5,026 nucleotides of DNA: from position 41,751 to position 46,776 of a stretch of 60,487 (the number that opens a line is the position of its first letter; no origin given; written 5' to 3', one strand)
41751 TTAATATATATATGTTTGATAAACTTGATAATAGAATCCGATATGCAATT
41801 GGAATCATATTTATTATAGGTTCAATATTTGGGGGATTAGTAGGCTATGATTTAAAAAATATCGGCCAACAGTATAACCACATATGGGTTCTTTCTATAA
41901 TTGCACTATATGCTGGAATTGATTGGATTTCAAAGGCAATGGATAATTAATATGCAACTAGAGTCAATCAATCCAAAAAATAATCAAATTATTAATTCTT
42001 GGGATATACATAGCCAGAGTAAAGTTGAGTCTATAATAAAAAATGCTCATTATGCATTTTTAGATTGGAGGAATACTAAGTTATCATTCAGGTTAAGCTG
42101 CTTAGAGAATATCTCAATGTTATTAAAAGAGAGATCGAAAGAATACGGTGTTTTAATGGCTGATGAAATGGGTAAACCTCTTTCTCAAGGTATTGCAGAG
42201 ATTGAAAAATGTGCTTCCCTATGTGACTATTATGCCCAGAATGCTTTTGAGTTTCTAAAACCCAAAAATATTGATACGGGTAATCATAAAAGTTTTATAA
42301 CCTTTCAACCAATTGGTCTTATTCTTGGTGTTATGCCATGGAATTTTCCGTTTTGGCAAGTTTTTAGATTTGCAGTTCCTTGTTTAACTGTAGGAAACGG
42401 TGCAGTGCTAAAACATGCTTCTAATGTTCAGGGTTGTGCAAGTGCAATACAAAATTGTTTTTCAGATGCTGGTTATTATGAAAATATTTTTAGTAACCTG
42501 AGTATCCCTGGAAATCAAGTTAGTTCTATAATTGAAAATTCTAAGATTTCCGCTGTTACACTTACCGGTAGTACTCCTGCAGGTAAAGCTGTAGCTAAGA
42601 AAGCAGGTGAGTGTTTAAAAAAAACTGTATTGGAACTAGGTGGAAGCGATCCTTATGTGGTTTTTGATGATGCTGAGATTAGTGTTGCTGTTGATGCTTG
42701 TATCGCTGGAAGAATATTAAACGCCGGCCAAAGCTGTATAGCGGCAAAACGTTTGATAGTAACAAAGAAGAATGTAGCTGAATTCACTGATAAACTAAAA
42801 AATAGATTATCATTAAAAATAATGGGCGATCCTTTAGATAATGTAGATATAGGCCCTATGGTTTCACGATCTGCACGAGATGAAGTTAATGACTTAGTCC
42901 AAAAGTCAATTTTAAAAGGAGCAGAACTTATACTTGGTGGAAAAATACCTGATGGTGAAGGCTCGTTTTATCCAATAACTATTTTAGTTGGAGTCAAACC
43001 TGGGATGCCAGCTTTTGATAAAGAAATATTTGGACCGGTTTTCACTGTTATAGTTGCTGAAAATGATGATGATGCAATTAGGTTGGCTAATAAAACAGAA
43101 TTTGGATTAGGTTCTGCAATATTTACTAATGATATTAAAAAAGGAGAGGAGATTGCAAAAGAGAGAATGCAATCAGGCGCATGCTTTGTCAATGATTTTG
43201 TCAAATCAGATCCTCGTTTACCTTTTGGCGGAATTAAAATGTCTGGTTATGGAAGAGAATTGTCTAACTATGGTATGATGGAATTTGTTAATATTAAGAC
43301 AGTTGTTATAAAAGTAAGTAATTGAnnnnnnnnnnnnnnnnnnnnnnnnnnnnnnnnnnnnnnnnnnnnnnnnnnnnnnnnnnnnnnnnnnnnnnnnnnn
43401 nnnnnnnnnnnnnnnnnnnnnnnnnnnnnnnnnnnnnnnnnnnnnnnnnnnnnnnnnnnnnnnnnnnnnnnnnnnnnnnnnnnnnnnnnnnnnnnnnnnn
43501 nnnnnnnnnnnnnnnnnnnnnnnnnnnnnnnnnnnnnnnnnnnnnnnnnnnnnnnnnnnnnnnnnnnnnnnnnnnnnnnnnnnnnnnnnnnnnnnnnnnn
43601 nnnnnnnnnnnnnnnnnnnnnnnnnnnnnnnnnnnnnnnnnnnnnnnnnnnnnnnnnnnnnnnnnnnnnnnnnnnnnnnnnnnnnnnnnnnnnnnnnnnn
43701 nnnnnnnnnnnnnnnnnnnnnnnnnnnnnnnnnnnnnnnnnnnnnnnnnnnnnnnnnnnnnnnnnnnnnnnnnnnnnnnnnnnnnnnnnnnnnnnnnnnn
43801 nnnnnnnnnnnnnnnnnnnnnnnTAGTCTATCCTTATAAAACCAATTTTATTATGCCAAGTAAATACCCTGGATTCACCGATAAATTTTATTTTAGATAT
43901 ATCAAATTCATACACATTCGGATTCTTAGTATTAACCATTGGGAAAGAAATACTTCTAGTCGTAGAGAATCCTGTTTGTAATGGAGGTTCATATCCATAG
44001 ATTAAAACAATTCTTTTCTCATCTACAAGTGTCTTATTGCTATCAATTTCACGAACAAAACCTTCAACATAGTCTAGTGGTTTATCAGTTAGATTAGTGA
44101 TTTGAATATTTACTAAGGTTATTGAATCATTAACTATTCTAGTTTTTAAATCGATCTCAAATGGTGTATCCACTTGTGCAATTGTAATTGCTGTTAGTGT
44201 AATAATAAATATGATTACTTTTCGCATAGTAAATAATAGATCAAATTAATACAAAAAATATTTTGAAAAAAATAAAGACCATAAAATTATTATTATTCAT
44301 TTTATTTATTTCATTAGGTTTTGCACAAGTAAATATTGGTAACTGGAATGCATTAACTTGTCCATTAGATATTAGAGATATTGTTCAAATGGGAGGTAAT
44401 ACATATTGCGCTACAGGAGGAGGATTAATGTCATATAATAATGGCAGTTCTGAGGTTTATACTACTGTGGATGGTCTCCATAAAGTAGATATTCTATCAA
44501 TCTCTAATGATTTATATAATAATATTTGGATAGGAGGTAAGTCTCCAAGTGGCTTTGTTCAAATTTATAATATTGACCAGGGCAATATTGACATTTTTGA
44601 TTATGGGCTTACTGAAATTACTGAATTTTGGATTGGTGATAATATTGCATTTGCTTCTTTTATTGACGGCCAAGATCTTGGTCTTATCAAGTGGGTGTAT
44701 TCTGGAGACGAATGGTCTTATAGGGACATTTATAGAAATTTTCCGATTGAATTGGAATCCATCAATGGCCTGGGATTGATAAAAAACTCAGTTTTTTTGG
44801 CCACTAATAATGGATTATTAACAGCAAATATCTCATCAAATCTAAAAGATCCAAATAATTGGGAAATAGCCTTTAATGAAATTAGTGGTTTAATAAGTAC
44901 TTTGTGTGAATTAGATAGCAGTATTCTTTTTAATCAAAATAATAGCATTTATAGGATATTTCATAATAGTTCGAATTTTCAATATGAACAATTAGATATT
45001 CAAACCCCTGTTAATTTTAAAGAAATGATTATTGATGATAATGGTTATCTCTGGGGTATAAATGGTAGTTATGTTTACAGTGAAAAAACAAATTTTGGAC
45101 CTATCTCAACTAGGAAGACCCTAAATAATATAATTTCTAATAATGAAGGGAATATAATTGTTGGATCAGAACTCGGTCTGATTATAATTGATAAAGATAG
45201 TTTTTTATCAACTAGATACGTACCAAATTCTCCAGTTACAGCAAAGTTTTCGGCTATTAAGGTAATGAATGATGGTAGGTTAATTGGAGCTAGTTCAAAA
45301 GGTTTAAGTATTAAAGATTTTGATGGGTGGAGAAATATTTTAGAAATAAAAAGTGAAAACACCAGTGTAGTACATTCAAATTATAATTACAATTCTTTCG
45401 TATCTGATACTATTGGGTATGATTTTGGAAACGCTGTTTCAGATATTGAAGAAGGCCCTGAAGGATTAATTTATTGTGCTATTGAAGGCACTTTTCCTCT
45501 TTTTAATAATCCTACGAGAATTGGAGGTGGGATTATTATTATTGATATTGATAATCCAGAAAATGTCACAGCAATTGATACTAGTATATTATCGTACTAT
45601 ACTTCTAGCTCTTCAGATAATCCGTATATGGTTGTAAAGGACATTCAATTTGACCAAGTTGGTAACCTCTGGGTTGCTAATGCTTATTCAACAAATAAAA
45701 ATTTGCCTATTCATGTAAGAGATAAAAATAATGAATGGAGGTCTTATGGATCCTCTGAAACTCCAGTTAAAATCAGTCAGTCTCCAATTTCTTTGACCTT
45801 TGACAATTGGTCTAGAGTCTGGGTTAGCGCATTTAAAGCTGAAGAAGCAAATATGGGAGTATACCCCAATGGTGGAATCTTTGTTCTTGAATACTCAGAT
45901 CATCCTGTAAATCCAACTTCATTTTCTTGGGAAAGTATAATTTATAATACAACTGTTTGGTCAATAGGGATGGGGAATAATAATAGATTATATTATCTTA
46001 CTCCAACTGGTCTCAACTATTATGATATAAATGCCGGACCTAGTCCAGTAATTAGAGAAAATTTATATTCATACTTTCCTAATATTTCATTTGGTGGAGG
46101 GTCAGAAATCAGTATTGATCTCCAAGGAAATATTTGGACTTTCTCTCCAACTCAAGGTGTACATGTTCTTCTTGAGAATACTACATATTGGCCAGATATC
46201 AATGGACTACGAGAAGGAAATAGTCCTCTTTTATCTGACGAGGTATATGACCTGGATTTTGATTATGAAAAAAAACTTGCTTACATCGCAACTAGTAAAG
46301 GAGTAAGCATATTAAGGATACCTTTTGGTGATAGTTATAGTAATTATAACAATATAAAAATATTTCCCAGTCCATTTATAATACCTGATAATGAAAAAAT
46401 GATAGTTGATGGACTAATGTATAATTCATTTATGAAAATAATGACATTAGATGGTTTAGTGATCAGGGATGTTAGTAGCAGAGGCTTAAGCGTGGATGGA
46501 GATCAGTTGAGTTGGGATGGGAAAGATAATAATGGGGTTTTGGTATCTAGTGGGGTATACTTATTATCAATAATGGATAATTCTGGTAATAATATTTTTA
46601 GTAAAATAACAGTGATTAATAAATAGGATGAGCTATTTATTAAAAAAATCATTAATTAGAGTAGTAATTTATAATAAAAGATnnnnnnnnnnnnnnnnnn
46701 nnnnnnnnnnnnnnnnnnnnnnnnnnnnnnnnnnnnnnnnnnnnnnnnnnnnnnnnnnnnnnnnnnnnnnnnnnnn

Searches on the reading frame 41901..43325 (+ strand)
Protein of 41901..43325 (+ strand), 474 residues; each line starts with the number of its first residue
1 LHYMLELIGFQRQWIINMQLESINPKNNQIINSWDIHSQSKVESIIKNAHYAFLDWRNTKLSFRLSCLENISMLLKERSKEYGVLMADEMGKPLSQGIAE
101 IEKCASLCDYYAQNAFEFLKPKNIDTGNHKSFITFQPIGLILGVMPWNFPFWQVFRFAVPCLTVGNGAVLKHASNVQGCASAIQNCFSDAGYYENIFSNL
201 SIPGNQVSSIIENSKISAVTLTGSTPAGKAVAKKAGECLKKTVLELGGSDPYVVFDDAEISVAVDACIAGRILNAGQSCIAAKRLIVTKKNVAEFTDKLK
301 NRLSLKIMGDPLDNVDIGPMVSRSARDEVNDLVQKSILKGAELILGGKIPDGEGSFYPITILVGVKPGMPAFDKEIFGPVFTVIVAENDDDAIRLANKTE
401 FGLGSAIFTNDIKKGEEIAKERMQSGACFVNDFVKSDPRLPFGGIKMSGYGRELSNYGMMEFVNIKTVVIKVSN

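Call 7: search_protein_families(library=pfam, proteins=[window:41901-43325:+], max_evalue=0.001)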
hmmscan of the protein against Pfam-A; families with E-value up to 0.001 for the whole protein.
window:41901-43325:+ (474 aa): 2 families
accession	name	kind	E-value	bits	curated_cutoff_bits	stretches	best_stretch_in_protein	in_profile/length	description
PF00171.27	Aldedh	-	4.6e-122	408.3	23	1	19-468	8-461/461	Aldehyde dehydrogenase family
PF05893.19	LuxC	-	0.00017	21.1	21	1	128-320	79-276/401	Acyl-CoA reductase (LuxC)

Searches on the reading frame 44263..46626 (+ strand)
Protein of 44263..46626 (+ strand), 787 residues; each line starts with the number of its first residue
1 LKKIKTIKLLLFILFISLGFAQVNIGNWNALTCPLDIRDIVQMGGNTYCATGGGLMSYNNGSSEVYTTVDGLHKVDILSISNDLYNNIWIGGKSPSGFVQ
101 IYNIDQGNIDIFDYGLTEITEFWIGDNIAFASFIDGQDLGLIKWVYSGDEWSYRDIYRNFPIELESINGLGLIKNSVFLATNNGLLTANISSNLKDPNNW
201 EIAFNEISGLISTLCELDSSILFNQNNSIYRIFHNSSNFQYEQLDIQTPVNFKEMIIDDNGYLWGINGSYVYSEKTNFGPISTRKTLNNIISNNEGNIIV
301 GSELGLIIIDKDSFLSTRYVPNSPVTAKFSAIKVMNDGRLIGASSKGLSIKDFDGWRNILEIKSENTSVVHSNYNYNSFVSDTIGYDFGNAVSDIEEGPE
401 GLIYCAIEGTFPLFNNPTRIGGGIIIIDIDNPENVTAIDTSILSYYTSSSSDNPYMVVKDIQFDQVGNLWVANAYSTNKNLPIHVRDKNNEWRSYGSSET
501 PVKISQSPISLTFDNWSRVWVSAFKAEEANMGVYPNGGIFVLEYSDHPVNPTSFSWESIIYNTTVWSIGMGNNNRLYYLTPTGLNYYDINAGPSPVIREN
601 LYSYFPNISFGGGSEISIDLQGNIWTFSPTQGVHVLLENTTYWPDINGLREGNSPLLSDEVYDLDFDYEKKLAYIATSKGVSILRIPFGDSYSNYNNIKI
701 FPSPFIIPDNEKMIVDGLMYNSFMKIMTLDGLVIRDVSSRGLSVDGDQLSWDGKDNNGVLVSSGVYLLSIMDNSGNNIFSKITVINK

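Call 7: search_protein_families(library=pfam, proteins=[window:44263-46626:+], max_evalue=0.001)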
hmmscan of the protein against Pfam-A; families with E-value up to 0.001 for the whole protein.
window:44263-46626:+ (787 aa): 1 family
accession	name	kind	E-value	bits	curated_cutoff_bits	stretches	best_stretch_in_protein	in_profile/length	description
PF21544.3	PorZ_N_b_propeller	-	3e-05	24.8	27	0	173-201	125-154/154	TSS9, PorZ, N-terminal beta-propeller domain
